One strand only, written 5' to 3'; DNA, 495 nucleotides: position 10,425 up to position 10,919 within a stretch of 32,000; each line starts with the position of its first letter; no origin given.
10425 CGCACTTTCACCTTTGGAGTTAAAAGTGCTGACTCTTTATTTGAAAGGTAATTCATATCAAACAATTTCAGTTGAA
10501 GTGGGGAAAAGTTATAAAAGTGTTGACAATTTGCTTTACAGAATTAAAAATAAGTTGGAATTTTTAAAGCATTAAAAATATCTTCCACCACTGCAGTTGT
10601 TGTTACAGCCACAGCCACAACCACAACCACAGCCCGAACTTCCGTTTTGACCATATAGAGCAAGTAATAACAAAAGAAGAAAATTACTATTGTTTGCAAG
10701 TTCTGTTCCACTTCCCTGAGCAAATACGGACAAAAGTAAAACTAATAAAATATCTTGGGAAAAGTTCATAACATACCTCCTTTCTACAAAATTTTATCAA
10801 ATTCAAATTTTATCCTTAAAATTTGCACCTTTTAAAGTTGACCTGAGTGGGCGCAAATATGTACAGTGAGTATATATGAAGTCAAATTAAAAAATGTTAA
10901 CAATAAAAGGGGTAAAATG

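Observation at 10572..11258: Divergent pair: ArsR/SmtB regulator and a 65-aa peptide ending in (Gly-Cys)5-NNN-C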

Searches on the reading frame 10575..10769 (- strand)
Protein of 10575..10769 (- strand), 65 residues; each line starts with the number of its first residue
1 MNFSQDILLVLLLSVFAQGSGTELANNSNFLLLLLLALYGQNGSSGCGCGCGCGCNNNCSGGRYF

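Call 3: search_protein_families(library=ncbifam, proteins=[window:10575-10769:-], max_evalue=10)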
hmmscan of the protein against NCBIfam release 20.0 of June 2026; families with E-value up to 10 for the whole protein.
seq(65 aa): 1 family
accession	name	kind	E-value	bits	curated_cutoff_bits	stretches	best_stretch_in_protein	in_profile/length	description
NF047638.1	throspo3_MtsC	equivalog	0.064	12.1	350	1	40-56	33-49/428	cell-cell cohesion MYXO-CTERM protein MtsC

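Call 4: search_protein_families(library=pfam, proteins=[window:10575-10769:-], max_evalue=10)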
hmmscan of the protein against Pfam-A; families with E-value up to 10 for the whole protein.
seq(65 aa): 0 families

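Call 6: find_homologous_proteins(query=window:10575-10769:-, max_evalue=10)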
Query seq(65 aa) (65 aa): 8 proteins with E <= 10 among 47 candidates.
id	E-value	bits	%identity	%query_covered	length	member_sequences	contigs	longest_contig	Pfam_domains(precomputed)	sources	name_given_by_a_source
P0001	2.7e-17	80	88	40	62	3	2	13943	-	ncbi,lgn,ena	-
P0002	3.5e-14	70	65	100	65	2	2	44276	-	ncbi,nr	ncbi:MAG: hypothetical protein PHX09_04165 [Clostridia bacterium]|nr:hypothetical protein [Clostridi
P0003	2.1e-13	67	67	88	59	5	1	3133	-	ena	-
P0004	2.2e-13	67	64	83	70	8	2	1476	-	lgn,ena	-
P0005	3.9e-13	66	67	83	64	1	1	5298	-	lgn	-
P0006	1.3e-12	65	68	82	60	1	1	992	-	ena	-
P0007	4.2e-11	60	80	46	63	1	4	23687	-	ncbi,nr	ncbi:MAG: hypothetical protein PHH71_01570 [Clostridia bacterium]|nr:hypothetical protein [Clostridi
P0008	4.7e+0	25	37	78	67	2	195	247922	-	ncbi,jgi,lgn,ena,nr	ncbi:MAG: hypothetical protein HFK08_08135 [Clostridia bacterium]|jgi:hypothetical protein|nr:hypoth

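Call 8: find_encoding_contigs(protein=P0002, flank=6000, max_places=4)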
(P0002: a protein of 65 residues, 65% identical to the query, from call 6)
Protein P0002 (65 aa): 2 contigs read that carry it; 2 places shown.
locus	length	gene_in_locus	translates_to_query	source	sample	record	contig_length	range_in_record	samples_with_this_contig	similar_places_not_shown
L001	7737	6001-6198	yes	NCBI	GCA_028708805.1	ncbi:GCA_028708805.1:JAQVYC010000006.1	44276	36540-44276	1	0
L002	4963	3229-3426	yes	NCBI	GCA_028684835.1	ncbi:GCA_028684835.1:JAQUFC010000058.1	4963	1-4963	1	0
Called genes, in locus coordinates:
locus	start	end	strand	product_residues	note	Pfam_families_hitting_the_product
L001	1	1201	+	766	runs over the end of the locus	PF19732:SpoIIE_N, PF07228:SpoIIE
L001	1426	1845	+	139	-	PF02502:LacAB_rpiB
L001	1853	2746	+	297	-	-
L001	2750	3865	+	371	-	PF02073:Peptidase_M29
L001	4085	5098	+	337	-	PF00044:Gp_dh_N, PF02800:Gp_dh_C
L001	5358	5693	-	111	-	PF01022:HTH_5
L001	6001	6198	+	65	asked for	-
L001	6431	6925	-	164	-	-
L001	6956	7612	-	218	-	-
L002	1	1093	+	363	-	PF02073:Peptidase_M29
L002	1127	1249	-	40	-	-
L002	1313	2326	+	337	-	PF00044:Gp_dh_N, PF02800:Gp_dh_C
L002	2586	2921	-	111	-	PF01022:HTH_5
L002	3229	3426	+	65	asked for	-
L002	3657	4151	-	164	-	-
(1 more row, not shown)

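Call 9: find_encoding_contigs(protein=P0007, flank=6000, max_places=4)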
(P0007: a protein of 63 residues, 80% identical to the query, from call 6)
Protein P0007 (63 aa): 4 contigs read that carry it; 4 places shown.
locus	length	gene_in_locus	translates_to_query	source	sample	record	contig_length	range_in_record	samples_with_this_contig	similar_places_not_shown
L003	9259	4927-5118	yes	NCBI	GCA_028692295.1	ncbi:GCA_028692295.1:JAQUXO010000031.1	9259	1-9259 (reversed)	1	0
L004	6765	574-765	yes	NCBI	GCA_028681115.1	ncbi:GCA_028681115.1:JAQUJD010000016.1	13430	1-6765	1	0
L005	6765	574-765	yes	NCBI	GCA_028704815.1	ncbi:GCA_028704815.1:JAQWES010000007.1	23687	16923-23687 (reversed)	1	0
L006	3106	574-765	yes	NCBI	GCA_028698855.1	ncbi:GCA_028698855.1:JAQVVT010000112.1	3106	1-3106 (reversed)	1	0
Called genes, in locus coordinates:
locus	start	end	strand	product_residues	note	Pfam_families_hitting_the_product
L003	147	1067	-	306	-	PF11449:ArsP_2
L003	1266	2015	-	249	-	PF08239:SH3_3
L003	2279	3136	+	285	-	-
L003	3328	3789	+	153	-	-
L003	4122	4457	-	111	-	PF01022:HTH_5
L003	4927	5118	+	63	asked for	-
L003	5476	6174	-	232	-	-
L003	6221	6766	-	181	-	-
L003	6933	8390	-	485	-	-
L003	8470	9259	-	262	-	?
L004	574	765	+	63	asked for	-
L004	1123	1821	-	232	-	-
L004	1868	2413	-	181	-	-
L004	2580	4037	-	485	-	-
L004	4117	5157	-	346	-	-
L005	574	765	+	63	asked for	-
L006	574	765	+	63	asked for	-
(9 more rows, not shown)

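Call 10: find_encoding_contigs(protein=P0001, flank=6000, max_places=4)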
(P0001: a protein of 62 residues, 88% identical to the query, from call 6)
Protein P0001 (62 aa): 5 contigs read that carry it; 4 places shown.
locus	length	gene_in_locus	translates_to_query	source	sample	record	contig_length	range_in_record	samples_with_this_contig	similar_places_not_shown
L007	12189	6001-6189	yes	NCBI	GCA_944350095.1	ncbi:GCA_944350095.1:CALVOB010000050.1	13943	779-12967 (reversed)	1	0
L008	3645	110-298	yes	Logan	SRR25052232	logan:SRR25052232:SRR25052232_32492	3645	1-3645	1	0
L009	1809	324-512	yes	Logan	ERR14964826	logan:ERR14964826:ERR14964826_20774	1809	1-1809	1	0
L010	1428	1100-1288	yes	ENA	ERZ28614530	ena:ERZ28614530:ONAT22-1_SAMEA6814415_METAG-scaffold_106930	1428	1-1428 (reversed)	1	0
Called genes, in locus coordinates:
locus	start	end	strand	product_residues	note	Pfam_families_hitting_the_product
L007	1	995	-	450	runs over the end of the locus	PF10396:TrmE_N, PF12631:MnmE_helical, PF00009:GTP_EFTU (weak), PF00350:Dynamin_N (faint), PF01926:MMR_HSR1, PF02421:FeoB_N, PF04548:AIG1 (weak)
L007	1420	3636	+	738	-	PF23139:OB_YrrC, PF14520:HHH_5 (weak), PF14490:HHH_RecD2, PF13086:AAA_11, PF13245:AAA_19, PF13604:AAA_30, PF18335:SH3_13, PF13538:UvrD_C_2, +7 more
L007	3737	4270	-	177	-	PF04229:GrpB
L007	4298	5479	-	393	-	PF05958:tRNA_U5-meth_tr (weak), PF00398:RrnaAD (weak), PF03602:Cons_hypoth95 (weak), PF05958:tRNA_U5-meth_tr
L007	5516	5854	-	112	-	PF01022:HTH_5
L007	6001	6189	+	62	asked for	-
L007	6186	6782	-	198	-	PF04542:Sigma70_r2, PF08281:Sigma70_r4_2 (weak)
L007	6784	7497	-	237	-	PF08032:SpoU_sub_bind, PF00588:SpoU_methylase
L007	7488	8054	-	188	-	-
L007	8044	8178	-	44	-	-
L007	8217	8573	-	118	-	PF00636:Ribonuclease_3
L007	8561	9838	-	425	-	PF13393:tRNA-synt_His, PF00587:tRNA-synt_2b, PF03129:HGTP_anticodon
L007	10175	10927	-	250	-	-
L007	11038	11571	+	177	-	PF02915:Rubrerythrin, PF23458:DUF7130 (weak), PF21349:RUBY_RBDX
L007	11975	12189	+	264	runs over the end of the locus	PF00072:Response_reg, PF08769:Spo0A_C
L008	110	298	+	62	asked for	-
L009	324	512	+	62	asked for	-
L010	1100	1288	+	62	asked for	-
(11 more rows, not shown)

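Call 11: find_encoding_contigs(protein=P0008, flank=6000, max_places=5)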
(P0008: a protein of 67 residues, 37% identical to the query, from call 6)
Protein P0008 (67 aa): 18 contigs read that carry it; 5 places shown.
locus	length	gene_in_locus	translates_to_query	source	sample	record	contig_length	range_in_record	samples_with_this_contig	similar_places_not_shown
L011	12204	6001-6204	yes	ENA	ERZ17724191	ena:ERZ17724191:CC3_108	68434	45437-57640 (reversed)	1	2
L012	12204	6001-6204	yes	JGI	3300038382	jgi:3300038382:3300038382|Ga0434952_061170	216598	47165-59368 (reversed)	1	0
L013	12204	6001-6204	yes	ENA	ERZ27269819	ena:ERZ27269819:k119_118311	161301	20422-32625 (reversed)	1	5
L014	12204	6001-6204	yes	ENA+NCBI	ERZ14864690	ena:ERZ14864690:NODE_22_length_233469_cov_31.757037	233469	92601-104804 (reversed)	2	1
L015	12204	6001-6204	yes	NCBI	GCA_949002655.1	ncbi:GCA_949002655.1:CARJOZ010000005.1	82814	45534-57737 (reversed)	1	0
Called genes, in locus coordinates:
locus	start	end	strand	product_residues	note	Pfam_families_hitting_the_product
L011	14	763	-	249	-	-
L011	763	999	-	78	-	PF00550:PP-binding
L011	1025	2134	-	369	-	PF01841:Transglut_core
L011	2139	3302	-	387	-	PF00089:Trypsin (weak), PF13365:Trypsin_2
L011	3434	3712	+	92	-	PF17802:SpaA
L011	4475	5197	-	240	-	PF03167:UDG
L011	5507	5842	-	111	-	PF01022:HTH_5, PF12840:HTH_20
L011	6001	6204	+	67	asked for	-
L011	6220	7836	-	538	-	PF03485:Arg_tRNA_synt_N, PF00750:tRNA-synt_1d, PF05746:DALR_1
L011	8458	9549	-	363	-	PF01926:MMR_HSR1, PF02421:FeoB_N, PF06071:YchF-GTPase_C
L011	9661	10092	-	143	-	-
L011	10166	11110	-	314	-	PF01551:Peptidase_M23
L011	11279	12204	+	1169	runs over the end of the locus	PF01855:POR_N, PF17147:PFOR_II, PF01558:POR, PF10371:EKR, PF12838:Fer4_7, PF13484:Fer4_16 (weak), PF22338:Pyruv_OxRed_insertion, PF02775:TPP_enzyme_C, +3 more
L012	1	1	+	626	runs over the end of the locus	PF09479:Flg_new, PF07523:Big_3 (weak)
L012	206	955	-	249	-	-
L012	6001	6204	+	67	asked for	-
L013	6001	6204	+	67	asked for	-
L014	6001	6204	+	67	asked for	-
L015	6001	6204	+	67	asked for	-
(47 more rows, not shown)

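Call 12: find_encoding_contigs(protein=P0004, flank=6000, max_places=4)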
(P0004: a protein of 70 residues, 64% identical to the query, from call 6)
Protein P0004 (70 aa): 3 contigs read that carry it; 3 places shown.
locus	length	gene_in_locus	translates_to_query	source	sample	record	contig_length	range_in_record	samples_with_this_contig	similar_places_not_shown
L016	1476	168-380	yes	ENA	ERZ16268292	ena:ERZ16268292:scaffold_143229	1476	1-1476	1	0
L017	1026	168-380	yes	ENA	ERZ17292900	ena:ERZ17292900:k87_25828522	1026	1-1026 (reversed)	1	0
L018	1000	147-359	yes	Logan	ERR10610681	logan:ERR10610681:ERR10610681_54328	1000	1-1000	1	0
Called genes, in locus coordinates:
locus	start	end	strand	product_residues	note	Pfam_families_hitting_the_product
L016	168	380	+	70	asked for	-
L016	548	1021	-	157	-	-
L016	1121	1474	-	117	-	?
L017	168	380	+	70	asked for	-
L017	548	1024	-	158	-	?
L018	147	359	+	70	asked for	-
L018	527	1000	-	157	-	?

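Call 13: find_encoding_contigs(protein=P0005, flank=6000, max_places=4)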
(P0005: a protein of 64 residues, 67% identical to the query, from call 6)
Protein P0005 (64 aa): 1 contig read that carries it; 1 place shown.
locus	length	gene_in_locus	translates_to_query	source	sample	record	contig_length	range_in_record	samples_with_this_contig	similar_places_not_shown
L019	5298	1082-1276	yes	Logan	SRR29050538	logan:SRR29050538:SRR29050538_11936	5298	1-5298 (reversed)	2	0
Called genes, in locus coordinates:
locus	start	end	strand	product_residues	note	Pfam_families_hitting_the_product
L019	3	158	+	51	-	?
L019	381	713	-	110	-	PF01022:HTH_5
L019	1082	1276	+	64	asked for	-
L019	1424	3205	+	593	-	PF00664:ABC_membrane, PF00005:ABC_tran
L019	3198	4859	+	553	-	PF00664:ABC_membrane, PF00005:ABC_tran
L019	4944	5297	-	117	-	?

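Call 17: find_homologous_proteins(query=A1, max_evalue=10)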
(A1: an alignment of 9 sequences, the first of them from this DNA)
Query A1 (9 sequences) (65 aa, profile of the alignment): 115 proteins with E <= 10 among 8000 candidates.
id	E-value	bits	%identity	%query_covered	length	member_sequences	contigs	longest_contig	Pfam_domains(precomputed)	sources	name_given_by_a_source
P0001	6.9e-25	105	88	40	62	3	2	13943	-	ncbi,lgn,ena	-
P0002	3.5e-24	102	65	100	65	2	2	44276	-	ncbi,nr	ncbi:MAG: hypothetical protein PHX09_04165 [Clostridia bacterium]|nr:hypothetical protein [Clostridi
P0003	4.8e-24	102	67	88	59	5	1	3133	-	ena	-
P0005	1.8e-23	100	67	83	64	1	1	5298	-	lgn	-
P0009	6.0e-23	98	73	74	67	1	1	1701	-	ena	-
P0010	1.1e-22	97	63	88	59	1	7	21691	-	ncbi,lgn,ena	-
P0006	3.7e-22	96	68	82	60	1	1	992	-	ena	-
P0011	1.5e-21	94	67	88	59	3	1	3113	-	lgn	-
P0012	2.3e-21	93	73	100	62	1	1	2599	-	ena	-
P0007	4.0e-21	92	80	46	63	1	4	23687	-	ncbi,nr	ncbi:MAG: hypothetical protein PHH71_01570 [Clostridia bacterium]|nr:hypothetical protein [Clostridi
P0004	6.2e-21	92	64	83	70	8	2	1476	-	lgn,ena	-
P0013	8.8e-21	91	80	46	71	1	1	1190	-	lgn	-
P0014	4.3e-20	89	81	66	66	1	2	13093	-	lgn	-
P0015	6.7e-20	89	77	40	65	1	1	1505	-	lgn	-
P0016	8.1e-20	88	75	49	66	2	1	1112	-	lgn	-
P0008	4.2e-18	83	37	78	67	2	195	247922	-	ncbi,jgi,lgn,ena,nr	ncbi:MAG: hypothetical protein HFK08_08135 [Clostridia bacterium]|jgi:hypothetical protein|nr:hypoth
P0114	2.8e+0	26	-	-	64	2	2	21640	PF12669.13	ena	-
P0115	9.6e+0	24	-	-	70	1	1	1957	PF12669.13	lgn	-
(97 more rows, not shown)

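Call 25: search_protein_representatives(alignment_id=A1)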
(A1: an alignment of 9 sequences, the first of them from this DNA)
Query: 9 sequences, 64 profile positions. Proteins with E-value up to 0.001 (for the whole library): 79; up to 1e-10: 20; up to 1e-30: 0. The best 79 are listed.
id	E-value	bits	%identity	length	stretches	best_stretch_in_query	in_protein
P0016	2.6e-20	88.3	-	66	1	1-64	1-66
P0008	1.3e-18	82.8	-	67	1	1-64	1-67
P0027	1.5e-17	79.4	-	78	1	1-58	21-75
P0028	4.1e-17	78.0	-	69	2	1-60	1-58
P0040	2.9e-15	72.1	-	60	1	1-62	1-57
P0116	3.3e-15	71.9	-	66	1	1-62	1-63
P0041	3.9e-15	71.7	-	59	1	1-61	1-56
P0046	4.5e-14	68.3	-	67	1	1-56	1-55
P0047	4.2e-13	65.2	-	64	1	1-55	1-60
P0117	4.3e-13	65.1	-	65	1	1-60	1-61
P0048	5.1e-13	64.9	-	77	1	1-60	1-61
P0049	6.0e-13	64.7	-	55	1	1-53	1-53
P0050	6.5e-13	64.6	-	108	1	1-60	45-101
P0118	7.0e-13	64.5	-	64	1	1-64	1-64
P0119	1.8e-12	63.1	-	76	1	1-53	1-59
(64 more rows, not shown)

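Call 51: search_protein_families(library=pfam, alignment_id=A3, max_evalue=1)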
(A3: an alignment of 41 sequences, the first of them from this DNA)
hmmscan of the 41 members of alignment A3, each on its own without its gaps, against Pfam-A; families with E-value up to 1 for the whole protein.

A. member 1, seq(65 aa): 0 families

B. families by the number of members that match (of 41 scanned): 7 families
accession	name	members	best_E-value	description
PF07213.16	DAP10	4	0.0058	DAP10 membrane protein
PF07127.16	Nodulin_late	1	0.014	Late nodulin domain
PF02072.20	Orexin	1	0.034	Prepro-orexin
PF02204.23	VPS9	1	0.11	Vacuolar sorting protein 9 (VPS9) domain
PF12669.12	FeoB_associated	1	0.18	FeoB-associated Cys-rich membrane protein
PF11752.14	DUF3309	1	0.27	Protein of unknown function (DUF3309)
PF19745.5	FUT8_N_cat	1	0.53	Alpha-(1,6)-fucosyltransferase N- and catalytic domains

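Call 53: predict_structure(alignment_id=A3)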
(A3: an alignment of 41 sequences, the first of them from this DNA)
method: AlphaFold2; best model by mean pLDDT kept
length: 65 residues; sequences in the alignment: 41
mean_pLDDT: 61.3   pTM: 0.30
mean pLDDT of the five models: 61.3, 60.7, 59.6, 59.5, 56.3
residues with pLDDT >= 90: 0; 70-90: 20; 50-70: 25; < 50: 20
segments of 3 or more residues with pLDDT < 50: 45-63
pLDDT, mean of each block of 10 residues (from residue 1): 70 74 64 71 50 46 46
secondary structure, 60 per line:
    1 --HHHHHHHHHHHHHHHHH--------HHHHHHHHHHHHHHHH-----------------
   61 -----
elements in order: H3-19 H28-43
